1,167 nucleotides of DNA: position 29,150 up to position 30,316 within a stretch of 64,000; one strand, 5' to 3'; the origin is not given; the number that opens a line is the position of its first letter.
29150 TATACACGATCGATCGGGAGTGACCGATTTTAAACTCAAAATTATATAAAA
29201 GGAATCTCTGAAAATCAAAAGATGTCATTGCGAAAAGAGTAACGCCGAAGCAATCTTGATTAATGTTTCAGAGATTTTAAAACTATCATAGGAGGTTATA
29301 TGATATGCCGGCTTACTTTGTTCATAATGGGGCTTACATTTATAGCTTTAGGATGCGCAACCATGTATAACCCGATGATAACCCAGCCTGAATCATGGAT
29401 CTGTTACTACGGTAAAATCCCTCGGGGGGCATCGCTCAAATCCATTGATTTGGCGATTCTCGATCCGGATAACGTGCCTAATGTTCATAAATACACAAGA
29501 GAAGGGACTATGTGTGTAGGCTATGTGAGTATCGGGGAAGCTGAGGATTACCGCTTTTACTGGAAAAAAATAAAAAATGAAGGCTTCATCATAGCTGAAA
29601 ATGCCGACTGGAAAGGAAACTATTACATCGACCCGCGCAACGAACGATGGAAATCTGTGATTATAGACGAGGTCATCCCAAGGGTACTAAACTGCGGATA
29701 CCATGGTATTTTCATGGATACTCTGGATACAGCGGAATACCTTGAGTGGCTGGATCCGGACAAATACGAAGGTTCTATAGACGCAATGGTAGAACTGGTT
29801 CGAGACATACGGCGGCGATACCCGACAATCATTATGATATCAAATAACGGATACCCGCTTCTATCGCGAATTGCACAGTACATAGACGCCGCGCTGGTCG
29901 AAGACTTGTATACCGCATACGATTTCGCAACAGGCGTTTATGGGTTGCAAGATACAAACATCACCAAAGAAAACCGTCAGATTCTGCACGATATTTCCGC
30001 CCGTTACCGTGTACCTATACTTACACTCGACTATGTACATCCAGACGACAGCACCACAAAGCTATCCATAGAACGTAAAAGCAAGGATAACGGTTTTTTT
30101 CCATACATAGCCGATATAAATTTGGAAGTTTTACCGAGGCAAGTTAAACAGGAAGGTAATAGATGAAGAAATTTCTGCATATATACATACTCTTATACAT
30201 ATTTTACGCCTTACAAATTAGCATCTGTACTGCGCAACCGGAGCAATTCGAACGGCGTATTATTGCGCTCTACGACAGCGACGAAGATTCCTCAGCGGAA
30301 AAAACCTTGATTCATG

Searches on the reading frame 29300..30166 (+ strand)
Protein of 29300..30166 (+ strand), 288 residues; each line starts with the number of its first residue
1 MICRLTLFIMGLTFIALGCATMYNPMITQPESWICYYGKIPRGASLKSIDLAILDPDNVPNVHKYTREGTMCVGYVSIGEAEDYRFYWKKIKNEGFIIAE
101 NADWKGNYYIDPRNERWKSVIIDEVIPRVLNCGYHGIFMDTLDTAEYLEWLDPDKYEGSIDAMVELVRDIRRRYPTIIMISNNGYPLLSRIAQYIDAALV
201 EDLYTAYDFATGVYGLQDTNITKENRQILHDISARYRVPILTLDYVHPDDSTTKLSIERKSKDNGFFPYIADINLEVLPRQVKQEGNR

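Call 4: search_protein_families(library=pfam, proteins=[window:29300-30166:+], max_evalue=0.01)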
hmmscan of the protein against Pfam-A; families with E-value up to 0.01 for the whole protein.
window:29300-30166:+ (288 aa): 1 family
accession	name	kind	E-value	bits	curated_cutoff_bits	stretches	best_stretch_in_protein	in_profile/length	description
PF03537.19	Glyco_hydro_114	-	8.7e-21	74.7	27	1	50-275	18-227/231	Glycoside-hydrolase family GH114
